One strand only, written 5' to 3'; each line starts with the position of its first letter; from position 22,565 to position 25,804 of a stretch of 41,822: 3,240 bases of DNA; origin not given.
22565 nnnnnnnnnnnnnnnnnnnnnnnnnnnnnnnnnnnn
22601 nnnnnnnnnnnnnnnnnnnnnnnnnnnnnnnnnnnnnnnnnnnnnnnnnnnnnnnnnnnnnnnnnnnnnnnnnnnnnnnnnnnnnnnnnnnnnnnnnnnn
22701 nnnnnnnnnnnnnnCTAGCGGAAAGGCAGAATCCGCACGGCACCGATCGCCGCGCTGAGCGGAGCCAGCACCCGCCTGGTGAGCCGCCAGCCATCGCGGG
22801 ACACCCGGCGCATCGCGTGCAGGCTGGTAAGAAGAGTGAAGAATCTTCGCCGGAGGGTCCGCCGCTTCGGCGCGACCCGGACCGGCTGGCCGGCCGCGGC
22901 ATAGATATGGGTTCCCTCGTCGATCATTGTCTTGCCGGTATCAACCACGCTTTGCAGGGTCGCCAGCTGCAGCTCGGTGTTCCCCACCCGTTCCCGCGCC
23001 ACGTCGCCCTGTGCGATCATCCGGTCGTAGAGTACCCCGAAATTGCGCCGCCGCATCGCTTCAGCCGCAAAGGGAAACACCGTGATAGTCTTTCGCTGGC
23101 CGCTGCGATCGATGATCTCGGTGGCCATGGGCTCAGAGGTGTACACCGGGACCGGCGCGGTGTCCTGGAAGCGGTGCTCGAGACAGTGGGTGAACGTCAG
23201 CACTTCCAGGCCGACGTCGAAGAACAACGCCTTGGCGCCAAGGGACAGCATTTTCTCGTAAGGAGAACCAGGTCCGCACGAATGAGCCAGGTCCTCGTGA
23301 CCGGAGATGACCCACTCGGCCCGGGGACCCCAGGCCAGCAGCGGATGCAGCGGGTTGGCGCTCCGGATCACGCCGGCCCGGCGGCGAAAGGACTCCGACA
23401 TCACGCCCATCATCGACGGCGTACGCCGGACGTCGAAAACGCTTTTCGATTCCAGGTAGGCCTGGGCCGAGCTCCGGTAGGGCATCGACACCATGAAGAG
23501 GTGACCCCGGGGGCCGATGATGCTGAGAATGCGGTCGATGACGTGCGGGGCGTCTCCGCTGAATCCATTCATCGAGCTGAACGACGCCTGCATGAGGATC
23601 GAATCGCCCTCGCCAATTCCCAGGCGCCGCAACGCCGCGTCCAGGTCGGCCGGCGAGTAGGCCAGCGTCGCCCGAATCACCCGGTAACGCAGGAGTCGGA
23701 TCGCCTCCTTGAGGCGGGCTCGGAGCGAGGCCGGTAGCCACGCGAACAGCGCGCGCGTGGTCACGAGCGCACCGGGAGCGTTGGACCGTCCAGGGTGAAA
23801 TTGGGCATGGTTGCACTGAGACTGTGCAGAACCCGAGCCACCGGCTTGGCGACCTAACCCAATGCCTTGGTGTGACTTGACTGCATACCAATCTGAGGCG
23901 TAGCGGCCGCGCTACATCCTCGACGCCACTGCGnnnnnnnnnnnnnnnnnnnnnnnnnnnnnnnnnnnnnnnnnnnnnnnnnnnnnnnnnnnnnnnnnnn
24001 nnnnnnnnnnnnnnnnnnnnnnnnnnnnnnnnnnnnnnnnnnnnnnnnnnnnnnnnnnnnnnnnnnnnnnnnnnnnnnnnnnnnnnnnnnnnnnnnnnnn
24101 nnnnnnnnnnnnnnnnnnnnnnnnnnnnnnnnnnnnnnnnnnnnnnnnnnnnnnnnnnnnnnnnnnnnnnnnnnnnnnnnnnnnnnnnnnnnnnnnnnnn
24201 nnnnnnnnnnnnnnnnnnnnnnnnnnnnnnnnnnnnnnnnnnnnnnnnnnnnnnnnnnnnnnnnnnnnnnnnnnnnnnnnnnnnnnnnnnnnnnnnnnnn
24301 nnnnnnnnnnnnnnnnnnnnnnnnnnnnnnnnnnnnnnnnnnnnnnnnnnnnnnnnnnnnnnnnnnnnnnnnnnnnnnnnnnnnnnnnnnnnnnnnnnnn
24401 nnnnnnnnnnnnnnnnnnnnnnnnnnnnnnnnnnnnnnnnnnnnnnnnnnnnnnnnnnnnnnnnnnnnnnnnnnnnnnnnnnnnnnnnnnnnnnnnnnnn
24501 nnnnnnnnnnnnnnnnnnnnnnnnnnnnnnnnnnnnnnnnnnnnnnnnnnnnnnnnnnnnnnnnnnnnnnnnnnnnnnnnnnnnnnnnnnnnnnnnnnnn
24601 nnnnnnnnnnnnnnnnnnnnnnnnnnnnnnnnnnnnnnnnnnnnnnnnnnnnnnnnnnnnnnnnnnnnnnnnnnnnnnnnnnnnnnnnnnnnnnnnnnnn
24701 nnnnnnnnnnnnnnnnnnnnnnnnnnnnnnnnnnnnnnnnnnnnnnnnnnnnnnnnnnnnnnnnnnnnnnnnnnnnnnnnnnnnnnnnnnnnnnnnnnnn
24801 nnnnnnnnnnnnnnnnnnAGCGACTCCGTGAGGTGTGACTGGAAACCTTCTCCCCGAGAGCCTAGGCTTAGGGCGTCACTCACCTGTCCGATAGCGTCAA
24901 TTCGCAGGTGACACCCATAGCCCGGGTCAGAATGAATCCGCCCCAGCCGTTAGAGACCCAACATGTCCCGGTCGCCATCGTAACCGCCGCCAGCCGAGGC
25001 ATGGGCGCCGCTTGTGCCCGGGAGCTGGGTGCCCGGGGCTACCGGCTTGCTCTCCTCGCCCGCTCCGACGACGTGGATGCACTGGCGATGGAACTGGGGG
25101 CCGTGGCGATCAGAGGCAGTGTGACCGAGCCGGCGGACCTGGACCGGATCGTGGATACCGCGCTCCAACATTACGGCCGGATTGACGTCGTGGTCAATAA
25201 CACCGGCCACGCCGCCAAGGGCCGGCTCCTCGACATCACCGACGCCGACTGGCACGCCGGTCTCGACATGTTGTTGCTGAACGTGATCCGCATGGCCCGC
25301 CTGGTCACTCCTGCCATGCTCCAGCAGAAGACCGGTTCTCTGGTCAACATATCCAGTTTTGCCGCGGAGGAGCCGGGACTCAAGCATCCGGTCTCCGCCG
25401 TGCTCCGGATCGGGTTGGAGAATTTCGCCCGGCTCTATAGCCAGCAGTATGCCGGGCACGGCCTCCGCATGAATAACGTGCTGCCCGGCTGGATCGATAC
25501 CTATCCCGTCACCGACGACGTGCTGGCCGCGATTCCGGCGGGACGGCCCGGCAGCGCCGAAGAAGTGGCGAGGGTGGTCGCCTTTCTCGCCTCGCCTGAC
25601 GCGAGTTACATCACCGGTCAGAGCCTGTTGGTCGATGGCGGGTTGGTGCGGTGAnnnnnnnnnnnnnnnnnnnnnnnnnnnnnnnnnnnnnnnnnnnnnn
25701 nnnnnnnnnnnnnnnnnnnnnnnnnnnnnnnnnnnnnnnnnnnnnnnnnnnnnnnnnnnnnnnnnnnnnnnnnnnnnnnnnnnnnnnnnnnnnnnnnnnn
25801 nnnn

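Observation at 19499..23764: Cytoplasmic GH2 glycosidase fused into the carrier-protein operon, with a thioesterase-like hydrolase and an overlapping convergent AAC(3)-like acetyltransferase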

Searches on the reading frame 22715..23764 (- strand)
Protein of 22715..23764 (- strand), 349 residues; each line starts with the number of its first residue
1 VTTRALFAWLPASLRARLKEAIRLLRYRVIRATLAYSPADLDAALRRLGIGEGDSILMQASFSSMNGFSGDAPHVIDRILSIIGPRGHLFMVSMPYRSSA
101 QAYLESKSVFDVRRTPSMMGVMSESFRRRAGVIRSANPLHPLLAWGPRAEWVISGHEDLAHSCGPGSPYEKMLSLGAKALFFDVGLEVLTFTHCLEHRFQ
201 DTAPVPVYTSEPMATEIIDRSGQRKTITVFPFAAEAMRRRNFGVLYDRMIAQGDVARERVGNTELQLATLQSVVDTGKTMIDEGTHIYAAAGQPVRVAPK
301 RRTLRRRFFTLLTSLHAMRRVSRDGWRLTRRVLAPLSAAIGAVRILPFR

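Call 3: search_protein_families(library=pfam, proteins=[window:22715-23764:-], max_evalue=0.01)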
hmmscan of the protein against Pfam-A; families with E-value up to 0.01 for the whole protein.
window:22715-23764:- (349 aa): 1 family
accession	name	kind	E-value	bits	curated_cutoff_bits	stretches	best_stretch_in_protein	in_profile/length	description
PF02522.19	Antibiotic_NAT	-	3.2e-41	141.8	25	1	57-280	1-230/232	Aminoglycoside 3-N-acetyltransferase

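Call 4: search_protein_families(library=ncbifam, proteins=[window:22715-23764:-], max_evalue=0.01)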
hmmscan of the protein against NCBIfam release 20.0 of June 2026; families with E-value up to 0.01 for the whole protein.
window:22715-23764:- (349 aa): 5 families
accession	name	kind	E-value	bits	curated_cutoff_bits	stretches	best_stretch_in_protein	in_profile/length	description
NF033082.0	AAC_3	equivalog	6.4e-22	78.1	270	1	39-282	4-259/262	aminoglycoside 3-N-acetyltransferase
NF033080.0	AAC_3_II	subfamily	3.1e-13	49.8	480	1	41-196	7-173/268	AAC(3)-II family aminoglycoside N-acetyltransferase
NF033081.0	AAC_3_IV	equivalog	3.2e-13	49.6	420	1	39-278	2-223/252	AAC(3)-IV family aminoglycoside N-acetyltransferase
NF033612.0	AAC_3_VIa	exception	2.6e-10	40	675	1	35-196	19-191/298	aminoglycoside N-acetyltransferase AAC(3)-VIa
NF033180.1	AAC_3_VIII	exception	5.7e-09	35.6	560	1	41-203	19-193/286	aminoglycoside N-acetyltransferase AAC(3)-VIII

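Call 20: search_solved_structures(query=window:22715-23764:-, max_evalue=0.001, show_alignments=1)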
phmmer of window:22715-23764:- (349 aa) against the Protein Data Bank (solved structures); distinct sequences matched with E-value up to 0.001: 21.
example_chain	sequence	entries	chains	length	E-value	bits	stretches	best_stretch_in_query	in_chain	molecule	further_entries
3sma_A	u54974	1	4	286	3.4e-14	56.2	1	43-199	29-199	FrbF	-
5ht0_A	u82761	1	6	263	3.5e-13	52.9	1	40-198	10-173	Aminoglycoside acetyltransferase HMB0005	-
6mb4_A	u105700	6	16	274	3.8e-13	52.8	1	39-198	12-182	Aac(3)-IIIb protein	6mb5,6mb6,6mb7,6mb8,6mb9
6mmz_A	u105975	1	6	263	4.7e-13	52.5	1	40-198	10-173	Aminoglycoside N(3)-acetyltransferase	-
3e4f_A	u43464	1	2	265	6.6e-13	52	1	43-277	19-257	Aminoglycoside N3-acetyltransferase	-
3ijw_A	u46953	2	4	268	6.7e-13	52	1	43-277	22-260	Aminoglycoside N3-acetyltransferase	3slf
6np1_A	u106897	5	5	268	2.3e-12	50.2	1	36-197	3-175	Aminoglycoside N(3)-acetyltransferase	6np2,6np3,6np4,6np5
6nti_A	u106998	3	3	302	2.6e-12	50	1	35-197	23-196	Aminoglycoside N(3)-acetyltransferase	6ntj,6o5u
6bbr_A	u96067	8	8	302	6.1e-12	48.8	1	35-197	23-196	AAC 3-VI protein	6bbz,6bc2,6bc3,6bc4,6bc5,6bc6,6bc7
6mn0_A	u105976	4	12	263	6.4e-12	48.7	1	40-198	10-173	Aminoglycoside N(3)-acetyltransferase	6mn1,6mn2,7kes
7lap_A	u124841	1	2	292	7.1e-12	48.6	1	45-212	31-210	Aminoglycoside N(3)-acetyltransferase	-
3n0s_A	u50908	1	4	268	1e-11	48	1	43-276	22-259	Aminoglycoside N3-acetyltransferase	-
3kzl_A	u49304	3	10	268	1.1e-11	47.9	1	43-275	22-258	Aminoglycoside N3-acetyltransferase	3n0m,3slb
6mn3_A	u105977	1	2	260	7.2e-09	38.7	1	37-198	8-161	Aminoglycoside N(3)-acetyltransferase, AAC(3)-IVa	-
6mn5_A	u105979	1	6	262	6.2e-08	35.6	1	37-191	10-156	Aminoglycoside N(3)-acetyltransferase, AAC(3)-IVa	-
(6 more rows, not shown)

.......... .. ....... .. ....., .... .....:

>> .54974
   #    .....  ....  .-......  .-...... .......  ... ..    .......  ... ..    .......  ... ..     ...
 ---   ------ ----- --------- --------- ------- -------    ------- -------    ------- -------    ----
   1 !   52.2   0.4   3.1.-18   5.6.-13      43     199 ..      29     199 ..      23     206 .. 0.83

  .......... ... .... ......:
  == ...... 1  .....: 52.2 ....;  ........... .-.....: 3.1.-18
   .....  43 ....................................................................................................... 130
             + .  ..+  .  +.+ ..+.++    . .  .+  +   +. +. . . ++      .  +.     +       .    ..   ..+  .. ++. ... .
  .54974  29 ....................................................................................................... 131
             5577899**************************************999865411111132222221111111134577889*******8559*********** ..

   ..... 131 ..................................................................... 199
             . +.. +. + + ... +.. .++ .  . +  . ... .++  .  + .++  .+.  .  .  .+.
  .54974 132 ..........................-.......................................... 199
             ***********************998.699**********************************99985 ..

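Call 46: find_homologous_proteins(query=window:22715-23764:-, max_evalue=1e-10)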
Query window:22715-23764:- (349 aa): 82 proteins with E <= 1e-10 among 8000 candidates.
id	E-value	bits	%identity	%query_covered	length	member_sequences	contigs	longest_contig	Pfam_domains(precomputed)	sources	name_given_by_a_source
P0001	3.6e-227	771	100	100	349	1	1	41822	PF02522.20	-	-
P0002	1.2e-148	513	68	95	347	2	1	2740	PF02522.20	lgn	-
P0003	2.9e-148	512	70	94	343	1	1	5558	PF02522.20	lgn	-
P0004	6.9e-147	507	71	93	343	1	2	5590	PF02522.20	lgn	-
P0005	9.3e-147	507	69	93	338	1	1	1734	PF02522.20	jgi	jgi:aminoglycoside 3-N-acetyltransferase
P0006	1.3e-145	503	65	99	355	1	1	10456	PF02522.20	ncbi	ncbi:MAG: AAC(3) family N-acetyltransferase [Gemmatimonadota bacterium]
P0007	6.9e-144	497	65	97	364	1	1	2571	PF02522.20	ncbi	-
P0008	4.7e-131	455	60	99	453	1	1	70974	PF02522.20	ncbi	ncbi:MAG: AAC(3) family N-acetyltransferase [Gemmatimonadaceae bacterium]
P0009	1.1e-112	395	58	85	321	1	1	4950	PF02522.20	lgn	-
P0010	2.2e-112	394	56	89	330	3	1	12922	PF02522.20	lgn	-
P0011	1.5e-111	391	57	88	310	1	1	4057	PF02522.20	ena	-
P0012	7.5e-110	385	54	88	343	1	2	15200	PF02522.20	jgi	jgi:aminoglycoside 3-N-acetyltransferase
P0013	1.9e-109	384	55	89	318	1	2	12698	PF02522.20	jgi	jgi:aminoglycoside 3-N-acetyltransferase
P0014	7.5e-109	382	55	89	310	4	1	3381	PF02522.20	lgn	-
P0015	8.1e-109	382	58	85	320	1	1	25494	PF02522.20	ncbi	ncbi:MAG: AAC(3) family N-acetyltransferase [Gemmatimonadaceae bacterium]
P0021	2.9e-105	370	53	89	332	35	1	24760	PF02522.20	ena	-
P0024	2.9e-104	367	54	86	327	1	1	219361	PF02522.20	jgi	jgi:aminoglycoside 3-N-acetyltransferase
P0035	4.1e-76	275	44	83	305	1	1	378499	PF02522.20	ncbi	-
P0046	5.1e-66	241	42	81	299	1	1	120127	PF02522.20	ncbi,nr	ncbi:MAG: AAC(3) family N-acetyltransferase [Rubrivivax sp.]|nr:AAC(3) family N-acetyltransferase [R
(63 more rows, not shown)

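Call 47: find_encoding_contigs(protein=P0024, flank=10000, max_places=2)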
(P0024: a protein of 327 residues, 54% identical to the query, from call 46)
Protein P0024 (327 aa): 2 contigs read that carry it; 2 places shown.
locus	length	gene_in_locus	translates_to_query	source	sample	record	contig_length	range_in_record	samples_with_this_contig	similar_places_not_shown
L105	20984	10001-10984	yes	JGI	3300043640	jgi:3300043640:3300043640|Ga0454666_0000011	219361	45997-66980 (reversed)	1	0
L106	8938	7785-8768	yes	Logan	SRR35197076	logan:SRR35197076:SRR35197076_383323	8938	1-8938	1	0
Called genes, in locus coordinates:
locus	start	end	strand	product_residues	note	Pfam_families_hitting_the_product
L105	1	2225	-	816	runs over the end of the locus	PF13807:GNVR (faint), PF01656:CbiA (faint), PF10609:ParA (weak), PF13614:AAA_31 (weak)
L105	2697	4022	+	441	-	PF00072:Response_reg (weak), PF00158:Sigma54_activat, PF14532:Sigma54_activ_2, PF25601:AAA_lid_14, PF02954:HTH_8 (weak)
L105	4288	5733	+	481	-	PF01943:Polysacc_synt, PF13440:Polysacc_synt_3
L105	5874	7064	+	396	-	-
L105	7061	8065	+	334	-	PF02388:FemAB (faint), PF13480:Acetyltransf_6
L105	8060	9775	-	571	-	PF15632:ATPgrasp_Ter, PF01451:LMWPc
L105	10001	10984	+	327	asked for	PF02522:Antibiotic_NAT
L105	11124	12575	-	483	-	PF00180:Iso_dh, PF18324:Isocitrate_DH_C_bact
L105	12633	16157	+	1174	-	PF02012:BNR (faint), PF13088:BNR_2 (faint), PF25852:DUF6242_C (faint), PF15902:Sortilin-Vps10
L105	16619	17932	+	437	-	PF01979:Amidohydro_1, PF07969:Amidohydro_3 (faint)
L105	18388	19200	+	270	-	PF02470:MlaD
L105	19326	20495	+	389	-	PF07497:Rho_RNA_bind, PF00006:ATP-synt_ab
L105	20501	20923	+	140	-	PF03652:RuvX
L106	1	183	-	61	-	?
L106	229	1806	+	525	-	PF00072:Response_reg, PF00158:Sigma54_activat, PF14532:Sigma54_activ_2, PF25601:AAA_lid_14, PF02954:HTH_8 (weak)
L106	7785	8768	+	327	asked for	PF02522:Antibiotic_NAT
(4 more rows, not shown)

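Call 48: find_encoding_contigs(protein=P0035, flank=10000, max_places=2)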
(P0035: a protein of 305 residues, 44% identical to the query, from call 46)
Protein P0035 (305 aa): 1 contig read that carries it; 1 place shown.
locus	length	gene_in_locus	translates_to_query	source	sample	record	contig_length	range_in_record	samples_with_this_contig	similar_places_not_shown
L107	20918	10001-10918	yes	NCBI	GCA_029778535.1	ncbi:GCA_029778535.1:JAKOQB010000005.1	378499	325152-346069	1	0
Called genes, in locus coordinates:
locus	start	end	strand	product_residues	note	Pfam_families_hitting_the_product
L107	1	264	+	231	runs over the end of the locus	-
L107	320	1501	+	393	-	PF00534:Glycos_transf_1 (weak), PF13692:Glyco_trans_1_4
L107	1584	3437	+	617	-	PF13522:GATase_6, PF13537:GATase_7, PF00733:Asn_synthase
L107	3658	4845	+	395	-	PF09492:Pec_lyase (faint), PF13243:SQHop_cyclase_C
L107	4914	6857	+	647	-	PF13522:GATase_6, PF13537:GATase_7, PF00733:Asn_synthase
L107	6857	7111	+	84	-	PF00550:PP-binding (weak)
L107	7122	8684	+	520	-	PF00501:AMP-binding, PF13193:AMP-binding_C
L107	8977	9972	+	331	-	PF02540:NAD_synthase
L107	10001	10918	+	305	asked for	PF02522:Antibiotic_NAT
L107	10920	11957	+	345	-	PF08545:ACP_syn_III, PF08541:ACP_syn_III_C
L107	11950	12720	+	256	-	PF00106:adh_short, PF08659:KR, PF13561:adh_short_C2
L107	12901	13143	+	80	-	-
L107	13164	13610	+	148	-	PF07977:FabA, PF22817:ApeP-like (weak), PF22818:ApeI-like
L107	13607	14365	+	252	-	PF00106:adh_short, PF08659:KR, PF13561:adh_short_C2, PF23441:SDR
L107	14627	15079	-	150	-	-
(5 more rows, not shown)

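Call 49: find_encoding_contigs(protein=P0046, flank=10000, max_places=2)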
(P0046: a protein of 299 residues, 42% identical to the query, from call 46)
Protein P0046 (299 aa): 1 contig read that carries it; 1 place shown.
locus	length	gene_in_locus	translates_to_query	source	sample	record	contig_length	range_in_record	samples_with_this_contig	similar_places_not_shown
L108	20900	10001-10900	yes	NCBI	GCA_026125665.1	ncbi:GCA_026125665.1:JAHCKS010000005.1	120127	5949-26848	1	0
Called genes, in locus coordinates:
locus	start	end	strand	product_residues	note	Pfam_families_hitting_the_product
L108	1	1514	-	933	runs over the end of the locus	-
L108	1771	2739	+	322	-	PF06325:PrmA, PF13489:Methyltransf_23 (weak), PF05175:MTS, PF13649:Methyltransf_25, PF13847:Methyltransf_31 (weak)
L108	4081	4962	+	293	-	PF11906:DUF3426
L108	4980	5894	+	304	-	PF00294:PfkB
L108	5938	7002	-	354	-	PF01116:F_bP_aldolase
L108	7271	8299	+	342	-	PF13581:HATPase_c_2 (faint), PF02518:HATPase_c, PF14213:DUF4325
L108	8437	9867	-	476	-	PF00224:PK, PF02887:PK_C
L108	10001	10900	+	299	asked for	PF02522:Antibiotic_NAT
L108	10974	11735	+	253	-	PF00106:adh_short, PF08659:KR, PF23441:SDR (faint), PF13561:adh_short_C2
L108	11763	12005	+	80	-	-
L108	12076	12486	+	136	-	PF07977:FabA, PF22818:ApeI-like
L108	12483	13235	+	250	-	PF23441:SDR, PF00106:adh_short, PF08659:KR, PF13561:adh_short_C2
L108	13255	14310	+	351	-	PF08545:ACP_syn_III, PF08541:ACP_syn_III_C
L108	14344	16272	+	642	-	PF13522:GATase_6, PF13537:GATase_7, PF00733:Asn_synthase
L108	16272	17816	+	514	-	PF00501:AMP-binding, PF13193:AMP-binding_C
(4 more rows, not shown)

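Call 93: find_encoding_contigs(protein=P0015, flank=10000, max_places=1)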
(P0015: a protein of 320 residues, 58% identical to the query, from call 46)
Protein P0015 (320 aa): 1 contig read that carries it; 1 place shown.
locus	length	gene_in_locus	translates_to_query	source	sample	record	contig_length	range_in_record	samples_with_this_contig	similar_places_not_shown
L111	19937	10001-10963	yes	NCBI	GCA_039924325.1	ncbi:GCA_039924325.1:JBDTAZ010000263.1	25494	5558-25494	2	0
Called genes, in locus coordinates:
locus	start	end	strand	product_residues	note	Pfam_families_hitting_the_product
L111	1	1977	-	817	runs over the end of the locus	PF02706:Wzz (faint), PF13807:GNVR (faint), PF01656:CbiA (faint), PF10609:ParA (faint)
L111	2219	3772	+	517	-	PF00072:Response_reg, PF00158:Sigma54_activat, PF01078:Mg_chelatase (faint), PF14532:Sigma54_activ_2, PF25601:AAA_lid_14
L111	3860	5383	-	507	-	PF01943:Polysacc_synt, PF13440:Polysacc_synt_3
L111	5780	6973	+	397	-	-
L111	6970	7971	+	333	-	PF02388:FemAB (faint), PF13480:Acetyltransf_6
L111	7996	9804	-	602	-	PF15632:ATPgrasp_Ter (weak), PF01451:LMWPc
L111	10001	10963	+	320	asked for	PF02522:Antibiotic_NAT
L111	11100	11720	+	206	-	PF02469:Fasciclin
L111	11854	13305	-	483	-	PF00180:Iso_dh, PF18324:Isocitrate_DH_C_bact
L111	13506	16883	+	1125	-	PF02012:BNR (faint), PF13088:BNR_2 (faint), PF25852:DUF6242_C (faint), PF15902:Sortilin-Vps10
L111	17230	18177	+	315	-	PF02470:MlaD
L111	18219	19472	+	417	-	PF07498:Rho_N (weak), PF07497:Rho_RNA_bind, PF00006:ATP-synt_ab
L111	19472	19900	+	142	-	PF03652:RuvX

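Call 94: find_encoding_contigs(protein=P0021, flank=10000, max_places=1)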
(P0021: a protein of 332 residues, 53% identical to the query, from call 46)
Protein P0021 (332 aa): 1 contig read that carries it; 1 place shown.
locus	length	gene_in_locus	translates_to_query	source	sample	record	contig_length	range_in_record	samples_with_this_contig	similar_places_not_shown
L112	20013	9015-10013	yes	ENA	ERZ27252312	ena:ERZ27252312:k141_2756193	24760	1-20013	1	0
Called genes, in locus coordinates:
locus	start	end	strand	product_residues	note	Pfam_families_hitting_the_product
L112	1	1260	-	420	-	?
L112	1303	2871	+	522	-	PF00072:Response_reg, PF00158:Sigma54_activat, PF02954:HTH_8 (faint), PF14532:Sigma54_activ_2, PF25601:AAA_lid_14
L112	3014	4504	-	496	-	PF01943:Polysacc_synt, PF13440:Polysacc_synt_3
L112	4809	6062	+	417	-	-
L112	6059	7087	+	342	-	PF02388:FemAB (faint), PF13480:Acetyltransf_6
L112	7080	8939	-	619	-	PF15632:ATPgrasp_Ter, PF01451:LMWPc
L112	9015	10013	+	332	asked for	PF02522:Antibiotic_NAT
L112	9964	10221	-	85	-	-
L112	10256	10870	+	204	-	PF02469:Fasciclin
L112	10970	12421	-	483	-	PF00180:Iso_dh, PF18324:Isocitrate_DH_C_bact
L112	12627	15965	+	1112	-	PF13088:BNR_2 (faint), PF02012:BNR (faint), PF15902:Sortilin-Vps10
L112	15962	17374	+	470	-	PF01979:Amidohydro_1, PF07969:Amidohydro_3 (weak)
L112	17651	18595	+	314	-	PF02470:MlaD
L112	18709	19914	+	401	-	PF07497:Rho_RNA_bind, PF00006:ATP-synt_ab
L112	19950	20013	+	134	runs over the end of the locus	PF03652:RuvX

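Call 95: find_encoding_contigs(protein=P0003, flank=10000, max_places=1)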
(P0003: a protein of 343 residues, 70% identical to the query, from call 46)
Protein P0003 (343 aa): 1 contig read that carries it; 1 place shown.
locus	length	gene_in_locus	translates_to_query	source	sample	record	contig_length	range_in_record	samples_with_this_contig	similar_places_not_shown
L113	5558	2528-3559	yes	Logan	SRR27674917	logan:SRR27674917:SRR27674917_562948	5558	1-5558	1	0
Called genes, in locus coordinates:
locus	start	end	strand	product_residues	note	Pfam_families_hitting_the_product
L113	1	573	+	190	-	?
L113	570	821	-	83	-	-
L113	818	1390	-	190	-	-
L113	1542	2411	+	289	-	-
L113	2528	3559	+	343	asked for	PF02522:Antibiotic_NAT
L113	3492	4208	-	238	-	PF02230:Abhydrolase_2 (weak)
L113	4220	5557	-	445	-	?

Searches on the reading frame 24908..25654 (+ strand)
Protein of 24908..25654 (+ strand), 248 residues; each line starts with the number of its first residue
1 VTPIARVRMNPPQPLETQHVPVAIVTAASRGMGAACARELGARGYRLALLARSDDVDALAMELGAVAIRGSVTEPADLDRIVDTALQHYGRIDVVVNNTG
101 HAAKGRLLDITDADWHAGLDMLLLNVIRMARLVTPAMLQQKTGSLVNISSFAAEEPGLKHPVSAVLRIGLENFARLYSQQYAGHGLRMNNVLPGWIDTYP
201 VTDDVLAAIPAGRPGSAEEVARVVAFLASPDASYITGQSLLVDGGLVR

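Call 3: search_protein_families(library=pfam, proteins=[window:24908-25654:+], max_evalue=0.01)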
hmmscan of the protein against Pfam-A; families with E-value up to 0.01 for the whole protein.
window:24908-25654:+ (248 aa): 4 families
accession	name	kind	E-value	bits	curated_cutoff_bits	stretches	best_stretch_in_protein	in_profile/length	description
PF13561.12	adh_short_C2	-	5e-50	170.7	27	1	27-246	3-235/236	Enoyl-(Acyl carrier protein) reductase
PF00106.31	adh_short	-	6.2e-35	120.9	26.6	1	22-198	2-184/195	short chain dehydrogenase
PF13460.12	NAD_binding_10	-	0.00014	22.2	27.2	1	28-206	2-156/184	NAD(P)H-binding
PF08659.16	KR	-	0.00022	21.6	22.6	1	24-120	4-110/180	KR domain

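Call 4: search_protein_families(library=ncbifam, proteins=[window:24908-25654:+], max_evalue=0.01)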
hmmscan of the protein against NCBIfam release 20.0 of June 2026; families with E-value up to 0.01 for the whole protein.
window:24908-25654:+ (248 aa): 224 families (the best 25 are shown)
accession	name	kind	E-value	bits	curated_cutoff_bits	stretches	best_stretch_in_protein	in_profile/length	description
NF005095.0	PRK06523.1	subfamily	3.4e-43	148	231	2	22-198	12-188/261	oxidoreductase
NF005559.1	PRK07231.1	subfamily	2e-42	145.4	215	1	22-247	6-248/249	glucose 1-dehydrogenase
NF052558.1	MBtsdlDhBudC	equivalog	1.3e-41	142.8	270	1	22-246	5-241/250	meso-2,3-butanediol dehydrogenase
TIGR01830.1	3oxo_ACP_reduc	equivalog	2.4e-41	142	297.75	1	23-247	1-239/239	3-oxoacyl-[acyl-carrier-protein] reductase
NF004197.0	PRK05653.1-1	equivalog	2.5e-39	135.4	332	1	22-247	9-247/249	3-oxoacyl-ACP reductase FabG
NF009466.0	PRK12826.1-2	subfamily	3.9e-39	134.6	222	1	22-246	5-244/248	3-oxoacyl-ACP reductase FabG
NF004791.0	PRK06138.1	equivalog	2.1e-37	128.8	312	1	22-246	7-249/252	SDR family oxidoreductase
NF004198.0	PRK05653.1-3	equivalog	2.7e-37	128.5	296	1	22-246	9-246/248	3-oxoacyl-ACP reductase FabG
NF009384.0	PRK12743.1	equivalog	7e-35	120.5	264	1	18-247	4-248/258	SDR family oxidoreductase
NF049979.1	AlphHSDSHdhA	equivalog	2.5e-34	118.9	350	1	22-246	5-246/258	7alpha-hydroxysteroid dehydrogenase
NF047420.2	EF_P_mod_YmfI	equivalog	6.7e-34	117.6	238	1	23-246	2-235/236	elongation factor P 5-aminopentanone reductase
NF009464.0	PRK12824.1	subfamily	1e-33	117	269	1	22-246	4-242/245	3-oxoacyl-ACP reductase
NF005309.0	PRK06841.1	subfamily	2e-33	116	286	1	22-245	17-251/255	GolD/DthD family dehydrogenase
NF012208.0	SDR_dihy_bifunc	exception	4.4e-33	114.8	325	1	23-245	1-230/233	bifunctional dihydropteridine reductase/dihydrofolate reductase TmpR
NF005067.0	PRK06484.1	equivalog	5.9e-33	114.2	713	1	203-247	468-512/524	short chain dehydrogenase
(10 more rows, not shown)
